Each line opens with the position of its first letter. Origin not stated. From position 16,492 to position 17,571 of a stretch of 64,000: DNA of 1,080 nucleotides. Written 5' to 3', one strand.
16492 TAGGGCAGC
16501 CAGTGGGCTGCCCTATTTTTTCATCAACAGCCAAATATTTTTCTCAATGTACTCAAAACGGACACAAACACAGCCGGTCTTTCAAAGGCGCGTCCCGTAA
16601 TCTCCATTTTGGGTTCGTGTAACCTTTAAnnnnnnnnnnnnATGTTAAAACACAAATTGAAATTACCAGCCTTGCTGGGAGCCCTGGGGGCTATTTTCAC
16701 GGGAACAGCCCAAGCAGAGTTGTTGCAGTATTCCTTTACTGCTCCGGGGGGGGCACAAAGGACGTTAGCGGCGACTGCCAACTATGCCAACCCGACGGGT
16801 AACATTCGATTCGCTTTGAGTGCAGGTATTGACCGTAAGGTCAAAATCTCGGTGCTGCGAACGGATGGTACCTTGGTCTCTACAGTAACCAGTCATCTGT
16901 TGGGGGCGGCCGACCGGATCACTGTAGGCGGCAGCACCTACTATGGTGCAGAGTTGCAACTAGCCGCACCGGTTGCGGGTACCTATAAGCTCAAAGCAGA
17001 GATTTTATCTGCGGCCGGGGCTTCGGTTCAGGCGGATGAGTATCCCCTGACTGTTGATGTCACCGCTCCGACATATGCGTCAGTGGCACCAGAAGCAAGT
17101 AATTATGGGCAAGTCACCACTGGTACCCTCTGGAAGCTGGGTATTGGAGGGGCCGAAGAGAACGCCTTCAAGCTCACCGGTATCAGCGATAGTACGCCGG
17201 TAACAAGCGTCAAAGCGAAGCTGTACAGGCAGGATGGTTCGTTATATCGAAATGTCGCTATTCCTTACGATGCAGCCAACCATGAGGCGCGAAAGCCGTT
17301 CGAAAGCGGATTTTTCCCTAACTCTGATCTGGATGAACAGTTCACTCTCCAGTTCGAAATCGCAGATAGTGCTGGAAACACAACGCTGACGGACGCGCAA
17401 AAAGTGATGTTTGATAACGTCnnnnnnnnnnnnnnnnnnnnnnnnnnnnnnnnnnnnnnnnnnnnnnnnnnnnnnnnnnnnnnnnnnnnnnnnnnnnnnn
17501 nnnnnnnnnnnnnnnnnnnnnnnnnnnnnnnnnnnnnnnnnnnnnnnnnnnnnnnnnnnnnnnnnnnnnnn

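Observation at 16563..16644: Conserved structured leader with an SD-sequestering hairpin precedes both giant adhesin paralogs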

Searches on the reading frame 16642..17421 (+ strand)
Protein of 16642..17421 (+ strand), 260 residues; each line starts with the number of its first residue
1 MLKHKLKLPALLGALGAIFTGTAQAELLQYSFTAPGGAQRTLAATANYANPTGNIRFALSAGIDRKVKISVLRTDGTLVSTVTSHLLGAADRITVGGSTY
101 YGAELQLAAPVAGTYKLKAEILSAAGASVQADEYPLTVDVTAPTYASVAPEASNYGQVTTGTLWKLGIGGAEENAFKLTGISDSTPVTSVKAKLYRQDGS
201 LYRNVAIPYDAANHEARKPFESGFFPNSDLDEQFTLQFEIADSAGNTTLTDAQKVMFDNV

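Call 30: find_related_loci(query=A3, collection=genome_contigs, flank=1500)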
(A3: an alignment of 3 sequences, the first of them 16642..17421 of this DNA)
Query A3 (260 aa) in genome_contigs; peptide patterns used: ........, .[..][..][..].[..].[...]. (x = any residue, [..] = any of these).
46 stretches matched a pattern; 4 encode a relative of the query (tblastn E <= 1e-3); 4 distinct loci.
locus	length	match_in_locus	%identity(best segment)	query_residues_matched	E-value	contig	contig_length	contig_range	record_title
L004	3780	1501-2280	61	1-260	2e-111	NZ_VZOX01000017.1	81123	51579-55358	Edwardsiella anguillarum strain CCUG 64215 contig_0000017, whole genome shotgun sequence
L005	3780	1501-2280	58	1-260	1e-99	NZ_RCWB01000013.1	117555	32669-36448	Photorhabdus caribbeanensis strain HG29 scaffold_0013, whole genome shotgun sequence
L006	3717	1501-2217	52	1-246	2e-71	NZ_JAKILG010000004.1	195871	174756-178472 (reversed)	Shewanella profunda strain DSM 15900 contig00004, whole genome shotgun sequence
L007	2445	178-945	48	1-248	5e-65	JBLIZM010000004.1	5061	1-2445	MAG: Trichlorobacter sp. isolate APR308 k141_108344, whole genome shotgun sequence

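Call 33: find_related_loci(query=A3, collection=metagenome_contigs, flank=1200)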
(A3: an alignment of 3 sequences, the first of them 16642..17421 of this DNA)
Query A3 (260 aa) in metagenome_contigs; peptide patterns used: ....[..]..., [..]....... (x = any residue, [..] = any of these).
82 stretches matched a pattern; 12 encode a relative of the query (tblastn E <= 1e-3); 12 distinct loci.
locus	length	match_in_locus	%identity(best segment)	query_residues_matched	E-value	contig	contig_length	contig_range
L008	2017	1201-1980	99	1-260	0e+0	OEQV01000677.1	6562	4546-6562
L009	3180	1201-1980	82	1-260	4e-148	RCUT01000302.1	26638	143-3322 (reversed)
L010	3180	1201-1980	82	1-260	2e-146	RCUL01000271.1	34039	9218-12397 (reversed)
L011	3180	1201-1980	69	1-260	2e-124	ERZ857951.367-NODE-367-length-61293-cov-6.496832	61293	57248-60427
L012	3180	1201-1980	69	1-260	3e-124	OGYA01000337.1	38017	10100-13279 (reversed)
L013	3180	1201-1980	68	1-260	2e-121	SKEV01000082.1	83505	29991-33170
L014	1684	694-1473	65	1-260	3e-124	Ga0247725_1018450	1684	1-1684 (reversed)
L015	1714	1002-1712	67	1-237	2e-114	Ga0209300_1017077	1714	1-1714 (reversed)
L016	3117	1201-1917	53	1-246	6e-72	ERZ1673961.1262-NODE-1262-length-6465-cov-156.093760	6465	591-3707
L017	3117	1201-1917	52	1-246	5e-71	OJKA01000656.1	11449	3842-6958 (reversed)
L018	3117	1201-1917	52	1-246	5e-71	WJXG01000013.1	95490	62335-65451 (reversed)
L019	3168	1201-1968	48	1-248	2e-63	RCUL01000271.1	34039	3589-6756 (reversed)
